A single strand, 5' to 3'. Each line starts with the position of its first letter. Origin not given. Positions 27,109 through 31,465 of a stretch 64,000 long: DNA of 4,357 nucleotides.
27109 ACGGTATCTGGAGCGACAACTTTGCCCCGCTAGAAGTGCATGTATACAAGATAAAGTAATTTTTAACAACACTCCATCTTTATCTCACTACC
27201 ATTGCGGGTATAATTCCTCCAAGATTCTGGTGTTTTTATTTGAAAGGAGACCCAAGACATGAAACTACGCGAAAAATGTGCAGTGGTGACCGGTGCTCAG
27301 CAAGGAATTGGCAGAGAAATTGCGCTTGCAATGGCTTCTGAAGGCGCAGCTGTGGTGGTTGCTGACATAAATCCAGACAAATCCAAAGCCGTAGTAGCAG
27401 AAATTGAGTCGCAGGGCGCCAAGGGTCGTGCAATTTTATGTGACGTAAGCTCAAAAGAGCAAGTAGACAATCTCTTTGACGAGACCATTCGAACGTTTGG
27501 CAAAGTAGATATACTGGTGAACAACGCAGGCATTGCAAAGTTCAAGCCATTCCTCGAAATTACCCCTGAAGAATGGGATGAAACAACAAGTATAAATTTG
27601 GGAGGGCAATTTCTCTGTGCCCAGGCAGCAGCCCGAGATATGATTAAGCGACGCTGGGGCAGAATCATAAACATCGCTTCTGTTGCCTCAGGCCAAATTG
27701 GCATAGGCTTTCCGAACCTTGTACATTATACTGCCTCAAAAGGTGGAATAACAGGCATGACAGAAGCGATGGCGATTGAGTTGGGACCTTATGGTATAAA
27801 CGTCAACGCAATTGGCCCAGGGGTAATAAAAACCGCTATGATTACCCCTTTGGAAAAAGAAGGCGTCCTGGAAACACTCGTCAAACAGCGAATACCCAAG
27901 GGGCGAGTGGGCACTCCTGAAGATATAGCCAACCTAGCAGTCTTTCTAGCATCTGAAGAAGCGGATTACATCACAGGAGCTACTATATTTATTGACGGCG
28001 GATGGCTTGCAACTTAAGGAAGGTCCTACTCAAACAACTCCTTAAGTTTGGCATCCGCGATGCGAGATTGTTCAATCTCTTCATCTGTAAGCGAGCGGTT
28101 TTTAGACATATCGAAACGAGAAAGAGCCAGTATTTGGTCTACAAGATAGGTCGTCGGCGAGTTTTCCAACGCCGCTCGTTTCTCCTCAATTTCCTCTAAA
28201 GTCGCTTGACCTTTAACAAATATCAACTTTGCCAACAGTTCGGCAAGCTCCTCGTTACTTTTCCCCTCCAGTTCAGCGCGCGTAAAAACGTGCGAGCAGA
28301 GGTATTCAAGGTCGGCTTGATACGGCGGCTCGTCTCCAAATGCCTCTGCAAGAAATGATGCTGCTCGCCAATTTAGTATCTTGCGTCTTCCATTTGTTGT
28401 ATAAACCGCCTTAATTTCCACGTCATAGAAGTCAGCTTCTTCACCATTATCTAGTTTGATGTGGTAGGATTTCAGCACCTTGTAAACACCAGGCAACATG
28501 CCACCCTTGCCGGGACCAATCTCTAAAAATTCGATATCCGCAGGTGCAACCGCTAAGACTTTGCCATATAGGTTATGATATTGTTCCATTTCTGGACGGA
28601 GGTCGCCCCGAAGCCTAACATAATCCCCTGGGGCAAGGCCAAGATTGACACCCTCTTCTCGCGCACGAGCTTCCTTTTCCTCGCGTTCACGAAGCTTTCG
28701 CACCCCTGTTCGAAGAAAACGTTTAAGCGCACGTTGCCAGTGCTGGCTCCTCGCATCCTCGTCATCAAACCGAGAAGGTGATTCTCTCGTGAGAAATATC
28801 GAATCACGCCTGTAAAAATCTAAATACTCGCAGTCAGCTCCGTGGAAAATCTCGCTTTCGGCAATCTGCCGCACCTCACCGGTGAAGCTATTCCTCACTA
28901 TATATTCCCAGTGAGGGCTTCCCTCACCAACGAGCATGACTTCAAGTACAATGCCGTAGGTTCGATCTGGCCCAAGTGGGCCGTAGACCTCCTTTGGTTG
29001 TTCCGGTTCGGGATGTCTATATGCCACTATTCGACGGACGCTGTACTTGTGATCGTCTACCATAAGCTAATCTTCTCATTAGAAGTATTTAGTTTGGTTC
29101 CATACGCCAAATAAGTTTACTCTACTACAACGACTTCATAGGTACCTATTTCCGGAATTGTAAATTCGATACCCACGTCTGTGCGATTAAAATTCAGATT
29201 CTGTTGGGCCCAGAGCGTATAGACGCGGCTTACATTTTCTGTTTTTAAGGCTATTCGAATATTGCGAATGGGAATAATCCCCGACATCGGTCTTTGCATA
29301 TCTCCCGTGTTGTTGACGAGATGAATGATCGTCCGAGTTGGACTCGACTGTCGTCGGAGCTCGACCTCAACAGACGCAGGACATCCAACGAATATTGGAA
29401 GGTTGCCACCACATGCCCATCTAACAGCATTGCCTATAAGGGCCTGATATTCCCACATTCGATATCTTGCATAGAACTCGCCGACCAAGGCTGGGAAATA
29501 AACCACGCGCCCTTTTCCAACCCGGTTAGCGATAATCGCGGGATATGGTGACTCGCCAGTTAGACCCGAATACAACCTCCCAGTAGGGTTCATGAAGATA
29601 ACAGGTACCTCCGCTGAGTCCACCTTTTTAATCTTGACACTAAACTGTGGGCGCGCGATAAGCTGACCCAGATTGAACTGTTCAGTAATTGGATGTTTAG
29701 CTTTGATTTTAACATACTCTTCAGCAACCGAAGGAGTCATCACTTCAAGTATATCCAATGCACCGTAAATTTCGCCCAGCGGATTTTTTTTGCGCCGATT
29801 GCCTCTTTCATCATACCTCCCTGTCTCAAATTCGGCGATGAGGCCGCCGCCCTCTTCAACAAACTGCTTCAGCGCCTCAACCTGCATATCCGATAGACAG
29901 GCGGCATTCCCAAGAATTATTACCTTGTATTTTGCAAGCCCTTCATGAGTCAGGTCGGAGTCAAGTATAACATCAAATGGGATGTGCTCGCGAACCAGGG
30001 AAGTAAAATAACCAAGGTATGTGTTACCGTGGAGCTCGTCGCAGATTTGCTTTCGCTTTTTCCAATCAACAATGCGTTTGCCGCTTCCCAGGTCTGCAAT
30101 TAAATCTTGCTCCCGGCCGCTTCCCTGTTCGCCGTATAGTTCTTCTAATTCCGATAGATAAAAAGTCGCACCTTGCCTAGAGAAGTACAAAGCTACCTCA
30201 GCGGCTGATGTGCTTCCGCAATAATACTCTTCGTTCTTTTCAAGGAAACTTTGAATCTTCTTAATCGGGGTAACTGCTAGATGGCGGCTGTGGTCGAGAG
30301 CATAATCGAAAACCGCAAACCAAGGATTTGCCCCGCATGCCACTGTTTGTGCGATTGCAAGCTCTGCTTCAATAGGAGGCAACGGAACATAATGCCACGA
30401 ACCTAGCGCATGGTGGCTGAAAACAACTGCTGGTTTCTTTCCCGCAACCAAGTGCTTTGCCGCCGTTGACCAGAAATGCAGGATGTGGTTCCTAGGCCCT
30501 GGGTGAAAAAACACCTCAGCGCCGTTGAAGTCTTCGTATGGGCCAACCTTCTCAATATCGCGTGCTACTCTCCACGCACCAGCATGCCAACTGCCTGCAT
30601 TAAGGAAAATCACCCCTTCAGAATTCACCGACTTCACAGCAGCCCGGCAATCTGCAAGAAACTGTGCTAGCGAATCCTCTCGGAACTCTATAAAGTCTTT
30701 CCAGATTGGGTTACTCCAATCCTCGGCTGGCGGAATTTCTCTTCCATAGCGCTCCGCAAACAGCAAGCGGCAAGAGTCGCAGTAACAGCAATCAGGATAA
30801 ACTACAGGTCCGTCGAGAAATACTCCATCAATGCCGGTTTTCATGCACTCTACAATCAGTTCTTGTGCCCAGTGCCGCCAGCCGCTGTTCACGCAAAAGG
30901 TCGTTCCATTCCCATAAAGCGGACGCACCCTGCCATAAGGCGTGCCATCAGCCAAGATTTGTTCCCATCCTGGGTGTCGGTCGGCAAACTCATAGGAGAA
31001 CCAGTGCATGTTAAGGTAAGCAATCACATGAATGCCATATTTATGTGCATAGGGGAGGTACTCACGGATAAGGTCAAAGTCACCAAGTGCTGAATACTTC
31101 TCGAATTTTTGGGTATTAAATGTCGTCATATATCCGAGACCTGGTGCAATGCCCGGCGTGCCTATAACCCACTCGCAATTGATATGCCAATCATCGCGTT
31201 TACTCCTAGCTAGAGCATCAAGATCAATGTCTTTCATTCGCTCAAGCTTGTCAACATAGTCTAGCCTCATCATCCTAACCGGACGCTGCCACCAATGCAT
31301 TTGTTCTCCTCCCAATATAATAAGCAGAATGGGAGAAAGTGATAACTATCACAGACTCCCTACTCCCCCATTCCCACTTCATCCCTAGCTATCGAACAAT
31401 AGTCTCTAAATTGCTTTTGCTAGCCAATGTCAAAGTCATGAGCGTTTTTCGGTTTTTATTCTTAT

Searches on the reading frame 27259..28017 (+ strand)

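Call 84: search_protein_families(library=pfam, proteins=[window:27259-28017:+], max_evalue=0.0001)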
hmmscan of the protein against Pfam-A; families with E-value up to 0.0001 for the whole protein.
window:27259-28017:+ (252 aa): 4 families
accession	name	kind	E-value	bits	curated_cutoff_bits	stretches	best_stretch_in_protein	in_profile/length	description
PF13561.12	adh_short_C2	-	3.2e-72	243.4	27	1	12-249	1-235/236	Enoyl-(Acyl carrier protein) reductase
PF00106.31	adh_short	-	6.7e-62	208.9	26.6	1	6-199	1-191/195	short chain dehydrogenase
PF08659.16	KR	-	3.8e-14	53.4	22.6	1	9-144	4-139/180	KR domain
PF23441.1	SDR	-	1.2e-06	28.5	27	1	68-249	79-255/258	SDR-like rossmann domain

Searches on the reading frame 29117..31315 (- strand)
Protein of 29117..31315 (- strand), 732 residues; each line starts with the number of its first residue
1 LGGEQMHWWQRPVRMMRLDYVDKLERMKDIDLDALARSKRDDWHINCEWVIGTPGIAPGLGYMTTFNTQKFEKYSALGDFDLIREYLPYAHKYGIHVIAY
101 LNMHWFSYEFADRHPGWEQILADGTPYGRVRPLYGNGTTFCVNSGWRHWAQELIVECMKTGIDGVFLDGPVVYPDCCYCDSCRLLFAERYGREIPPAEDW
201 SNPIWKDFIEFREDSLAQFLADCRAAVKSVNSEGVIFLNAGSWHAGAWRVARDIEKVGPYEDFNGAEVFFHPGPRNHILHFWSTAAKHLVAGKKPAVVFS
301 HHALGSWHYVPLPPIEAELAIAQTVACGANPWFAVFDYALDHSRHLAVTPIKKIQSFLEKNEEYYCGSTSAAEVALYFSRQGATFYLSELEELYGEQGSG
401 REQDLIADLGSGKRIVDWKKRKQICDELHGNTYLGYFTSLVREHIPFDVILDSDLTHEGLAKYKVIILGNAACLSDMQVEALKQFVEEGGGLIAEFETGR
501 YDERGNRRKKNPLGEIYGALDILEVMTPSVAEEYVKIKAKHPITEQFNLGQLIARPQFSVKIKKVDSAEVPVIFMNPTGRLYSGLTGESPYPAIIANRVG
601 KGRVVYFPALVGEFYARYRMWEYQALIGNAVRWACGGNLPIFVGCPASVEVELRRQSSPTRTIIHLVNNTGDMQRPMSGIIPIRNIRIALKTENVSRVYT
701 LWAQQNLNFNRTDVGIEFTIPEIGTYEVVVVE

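Call 84: search_protein_families(library=pfam, proteins=[window:29117-31315:-], max_evalue=0.0001)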
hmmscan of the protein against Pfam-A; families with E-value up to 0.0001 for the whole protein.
window:29117-31315:- (732 aa): 3 families
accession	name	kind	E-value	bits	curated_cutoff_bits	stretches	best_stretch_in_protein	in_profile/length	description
PF06283.17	ThuA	-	1.9e-12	48.3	33.4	1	442-634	29-209/209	Trehalose utilisation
PF14871.12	GHL6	-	1.1e-11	45.4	35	1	65-168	29-131/132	Hypothetical glycosyl hydrolase 6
PF08532.16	Glyco_hydro_42M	-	3.5e-11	43.4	25.8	1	423-607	22-184/207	Beta-galactosidase trimerisation domain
